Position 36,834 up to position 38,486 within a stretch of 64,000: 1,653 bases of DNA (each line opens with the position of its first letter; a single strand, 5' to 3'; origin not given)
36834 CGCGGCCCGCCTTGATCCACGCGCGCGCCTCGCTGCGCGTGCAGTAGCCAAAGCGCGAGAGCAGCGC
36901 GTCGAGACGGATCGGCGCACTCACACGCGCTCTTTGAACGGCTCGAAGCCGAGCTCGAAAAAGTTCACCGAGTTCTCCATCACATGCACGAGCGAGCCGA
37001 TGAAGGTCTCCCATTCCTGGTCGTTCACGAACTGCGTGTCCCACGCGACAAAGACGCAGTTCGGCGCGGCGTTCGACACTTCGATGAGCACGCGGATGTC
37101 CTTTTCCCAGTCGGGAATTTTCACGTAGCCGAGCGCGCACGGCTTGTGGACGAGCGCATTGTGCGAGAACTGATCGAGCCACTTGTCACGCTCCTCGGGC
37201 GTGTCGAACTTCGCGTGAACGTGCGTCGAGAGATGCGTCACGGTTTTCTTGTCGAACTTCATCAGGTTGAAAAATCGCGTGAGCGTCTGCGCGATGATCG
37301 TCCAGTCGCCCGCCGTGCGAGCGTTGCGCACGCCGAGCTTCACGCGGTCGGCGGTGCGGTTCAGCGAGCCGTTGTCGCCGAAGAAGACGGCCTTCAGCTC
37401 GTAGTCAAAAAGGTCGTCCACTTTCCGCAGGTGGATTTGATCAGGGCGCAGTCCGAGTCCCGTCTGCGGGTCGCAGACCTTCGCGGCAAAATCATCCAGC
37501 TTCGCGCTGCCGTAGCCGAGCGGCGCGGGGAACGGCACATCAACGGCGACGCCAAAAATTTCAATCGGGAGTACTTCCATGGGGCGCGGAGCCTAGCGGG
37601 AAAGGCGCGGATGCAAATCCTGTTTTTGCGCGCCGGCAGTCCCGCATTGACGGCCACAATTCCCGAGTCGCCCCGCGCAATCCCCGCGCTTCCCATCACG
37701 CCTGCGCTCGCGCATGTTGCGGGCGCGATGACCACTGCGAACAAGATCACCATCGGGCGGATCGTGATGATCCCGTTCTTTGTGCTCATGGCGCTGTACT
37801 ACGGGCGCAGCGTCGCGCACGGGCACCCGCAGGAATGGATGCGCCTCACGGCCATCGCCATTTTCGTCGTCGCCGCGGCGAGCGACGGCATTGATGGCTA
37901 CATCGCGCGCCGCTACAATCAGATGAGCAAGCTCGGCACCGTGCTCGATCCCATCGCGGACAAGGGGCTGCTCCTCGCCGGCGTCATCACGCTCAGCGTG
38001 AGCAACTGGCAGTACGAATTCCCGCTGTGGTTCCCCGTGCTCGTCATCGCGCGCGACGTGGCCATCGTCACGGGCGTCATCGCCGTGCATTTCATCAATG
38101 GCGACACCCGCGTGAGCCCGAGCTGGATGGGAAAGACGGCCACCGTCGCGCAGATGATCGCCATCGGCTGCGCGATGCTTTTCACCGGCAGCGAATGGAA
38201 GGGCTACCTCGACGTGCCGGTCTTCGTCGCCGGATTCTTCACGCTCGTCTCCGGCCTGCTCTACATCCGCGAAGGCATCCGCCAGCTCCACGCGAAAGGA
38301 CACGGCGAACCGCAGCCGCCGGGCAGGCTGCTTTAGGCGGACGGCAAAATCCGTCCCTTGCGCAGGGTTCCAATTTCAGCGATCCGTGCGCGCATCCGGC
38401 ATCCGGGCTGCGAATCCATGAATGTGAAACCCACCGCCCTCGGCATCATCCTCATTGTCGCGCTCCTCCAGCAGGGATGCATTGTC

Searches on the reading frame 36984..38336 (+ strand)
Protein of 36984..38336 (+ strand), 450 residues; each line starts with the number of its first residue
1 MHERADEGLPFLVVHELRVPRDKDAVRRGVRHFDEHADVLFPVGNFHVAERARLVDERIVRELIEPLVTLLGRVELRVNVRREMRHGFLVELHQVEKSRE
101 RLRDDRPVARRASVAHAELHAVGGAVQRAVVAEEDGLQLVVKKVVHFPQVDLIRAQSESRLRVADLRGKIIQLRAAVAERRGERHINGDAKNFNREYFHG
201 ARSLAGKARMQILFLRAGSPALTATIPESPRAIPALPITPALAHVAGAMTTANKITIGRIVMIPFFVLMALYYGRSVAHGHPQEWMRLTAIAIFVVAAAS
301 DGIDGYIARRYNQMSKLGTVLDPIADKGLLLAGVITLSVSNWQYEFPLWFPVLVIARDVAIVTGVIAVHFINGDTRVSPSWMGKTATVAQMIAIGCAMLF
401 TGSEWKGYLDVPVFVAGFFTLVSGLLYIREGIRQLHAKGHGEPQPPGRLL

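Call 30: search_protein_families(library=pfam, proteins=[window:36984-38336:+], max_evalue=0.0001)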
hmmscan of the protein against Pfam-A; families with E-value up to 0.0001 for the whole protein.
window:36984-38336:+ (450 aa): 1 family
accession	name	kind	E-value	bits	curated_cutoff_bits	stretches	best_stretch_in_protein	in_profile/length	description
PF01066.26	CDP-OH_P_transf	-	7.9e-33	114.4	22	1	249-409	1-145/152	CDP-alcohol phosphatidyltransferase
